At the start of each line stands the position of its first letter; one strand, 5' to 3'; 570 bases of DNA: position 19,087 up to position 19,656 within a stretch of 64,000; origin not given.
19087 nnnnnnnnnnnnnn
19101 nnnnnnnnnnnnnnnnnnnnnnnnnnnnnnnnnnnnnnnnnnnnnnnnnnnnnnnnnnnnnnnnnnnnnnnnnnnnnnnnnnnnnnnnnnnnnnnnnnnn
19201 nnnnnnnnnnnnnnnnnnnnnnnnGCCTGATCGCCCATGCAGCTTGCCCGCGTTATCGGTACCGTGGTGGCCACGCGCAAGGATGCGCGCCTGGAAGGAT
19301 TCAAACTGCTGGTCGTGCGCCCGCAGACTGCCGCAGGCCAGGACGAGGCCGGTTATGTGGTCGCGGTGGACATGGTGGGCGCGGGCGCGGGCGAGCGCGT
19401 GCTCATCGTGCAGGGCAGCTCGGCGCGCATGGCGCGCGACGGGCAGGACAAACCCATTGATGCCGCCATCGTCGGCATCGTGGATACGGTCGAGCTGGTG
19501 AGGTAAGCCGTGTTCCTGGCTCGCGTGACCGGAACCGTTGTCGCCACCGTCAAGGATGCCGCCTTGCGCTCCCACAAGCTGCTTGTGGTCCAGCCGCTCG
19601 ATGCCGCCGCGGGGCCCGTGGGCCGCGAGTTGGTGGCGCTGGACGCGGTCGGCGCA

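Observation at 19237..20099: Three tandem, divergent BMC-P vertex paralogs against a single BMC-H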

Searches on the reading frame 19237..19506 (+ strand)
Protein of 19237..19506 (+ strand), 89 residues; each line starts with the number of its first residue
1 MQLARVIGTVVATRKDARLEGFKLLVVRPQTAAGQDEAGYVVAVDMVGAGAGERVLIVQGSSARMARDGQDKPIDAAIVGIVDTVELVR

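Call 4: search_protein_families(library=pfam, proteins=[window:19237-19506:+], max_evalue=0.01)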
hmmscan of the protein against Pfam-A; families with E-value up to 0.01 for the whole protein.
window:19237-19506:+ (89 aa): 1 family
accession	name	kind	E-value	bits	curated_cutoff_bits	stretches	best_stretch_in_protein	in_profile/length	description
PF03319.19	EutN_CcmL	-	8.3e-32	110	25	1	1-83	1-83/83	Ethanolamine utilisation protein EutN/carboxysome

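Call 5: search_protein_families(library=ncbifam, proteins=[window:19237-19506:+], max_evalue=0.01)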
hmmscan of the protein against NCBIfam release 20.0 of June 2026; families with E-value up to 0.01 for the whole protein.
window:19237-19506:+ (89 aa): 4 families
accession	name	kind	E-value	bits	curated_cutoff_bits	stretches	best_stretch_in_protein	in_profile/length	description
NF053795.1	beta_CO2some_L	equivalog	6.2e-28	97.1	125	1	1-87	1-87/99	beta-carboxysome shell vertex protein CcmL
NF011992.0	PRK15448.1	equivalog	1.4e-17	63.6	118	1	1-85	1-85/95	ethanolamine utilization microcompartment protein EutN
TIGR02703.2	carboxysome_A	equivalog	7.4e-14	51.9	120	1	1-84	1-79/81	alpha-carboxysome shell vertex protein CsoS4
TIGR02704.1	carboxysome_B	equivalog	9.8e-10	38.7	88.9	1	1-84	1-78/80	carboxysome peptide B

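Call 10: find_encoding_contigs(protein=window:19237-19506:+, flank=10000, max_places=6)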
Protein window:19237-19506:+ (89 aa): 2 contigs read that carry it; 1 place shown.
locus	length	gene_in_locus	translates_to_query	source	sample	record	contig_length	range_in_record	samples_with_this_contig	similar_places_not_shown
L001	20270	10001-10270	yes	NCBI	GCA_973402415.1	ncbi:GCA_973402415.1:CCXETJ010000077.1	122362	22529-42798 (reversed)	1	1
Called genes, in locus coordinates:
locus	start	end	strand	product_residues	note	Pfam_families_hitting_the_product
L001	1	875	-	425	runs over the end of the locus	-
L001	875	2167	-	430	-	-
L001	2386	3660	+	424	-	PF00809:Pterin_bind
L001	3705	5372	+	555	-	PF13509:S1_2 (faint), PF00575:S1, PF21710:Spt6_S1 (faint), PF00575:S1, PF23459:S1_RRP5 (weak), PF00575:S1, PF23459:S1_RRP5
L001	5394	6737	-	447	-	PF05496:RuvB_N, PF00004:AAA, PF07724:AAA_2 (weak), PF07728:AAA_5 (weak), PF13173:AAA_14 (weak), PF20720:nSTAND3 (weak), PF16193:AAA_assoc_2, PF12002:MgsA_C, +3 more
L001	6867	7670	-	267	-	PF22435:MRM3-like_sub_bind (weak), PF00588:SpoU_methylase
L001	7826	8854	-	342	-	PF02547:Queuosine_synth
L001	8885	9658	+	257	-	PF00596:Aldolase_II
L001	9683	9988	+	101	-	PF00936:BMC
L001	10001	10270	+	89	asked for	PF03319:EutN_CcmL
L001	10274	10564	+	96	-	PF03319:EutN_CcmL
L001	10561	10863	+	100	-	PF03319:EutN_CcmL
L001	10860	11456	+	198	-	PF23023:Anti-Pycsar_Apyc1 (faint), PF00753:Lactamase_B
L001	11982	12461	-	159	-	PF04519:Bactofilin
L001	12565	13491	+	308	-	PF00586:AIRS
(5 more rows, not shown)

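Call 29: search_solved_structures(query=window:19237-19506:+, max_evalue=0.001)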
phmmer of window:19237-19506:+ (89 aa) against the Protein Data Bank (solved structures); distinct sequences matched with E-value up to 0.001: 15.
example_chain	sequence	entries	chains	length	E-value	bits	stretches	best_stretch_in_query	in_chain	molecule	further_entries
2qw7_A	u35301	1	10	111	1.1e-20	76.6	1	1-87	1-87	Carbon dioxide concentrating mechanism protein ccmL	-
5v74_A1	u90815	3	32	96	1.3e-19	73.2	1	1-87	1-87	Ethanolamine utilization protein EutN/carboxysome structural protein Ccml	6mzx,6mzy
4jvz_A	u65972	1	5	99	2e-18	69.5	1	1-86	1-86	Carbon dioxide concentrating mechanism protein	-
4n8f_A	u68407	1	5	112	3e-18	69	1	1-86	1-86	Carbon dioxide concentrating mechanism protein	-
4i7a_A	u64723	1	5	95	2.1e-17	66.3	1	1-88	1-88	Ethanolamine utilization protein EutN/carboxysome structural protein Ccml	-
6owf_C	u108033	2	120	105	5.7e-17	64.9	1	1-86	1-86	Ethanolamine utilization protein EutN/carboxysome structural protein Ccml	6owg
4jw0_B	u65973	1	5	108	1.7e-16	63.4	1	1-86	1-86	Carbon dioxide concentrating mechanism protein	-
7wkc_A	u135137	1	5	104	2.6e-16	62.8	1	1-86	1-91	Carboxysome shell vertex protein CcmL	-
4n8x_1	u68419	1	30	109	3.8e-16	62.3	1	1-86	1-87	Carbon dioxide concentrating mechanism protein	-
2hd3_A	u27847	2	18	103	3.2e-14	56.1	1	1-85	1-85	Ethanolamine utilization protein eutN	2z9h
5l37_A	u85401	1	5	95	7.8e-08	35.8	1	4-84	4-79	MSM0273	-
8b0y_A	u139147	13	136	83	2.6e-05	27.8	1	2-83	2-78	Carboxysome shell vertex protein CsoS4A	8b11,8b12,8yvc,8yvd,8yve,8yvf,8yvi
2rcf_A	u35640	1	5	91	3.4e-05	27.5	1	2-84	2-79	Unidentified carboxysome polypeptide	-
7ckb_AA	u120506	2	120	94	4e-05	27.2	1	2-83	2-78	Unidentified carboxysome polypeptide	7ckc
8wxb_2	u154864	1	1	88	0.00016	25.3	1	36-83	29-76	Carboxysome shell vertex protein CsoS4A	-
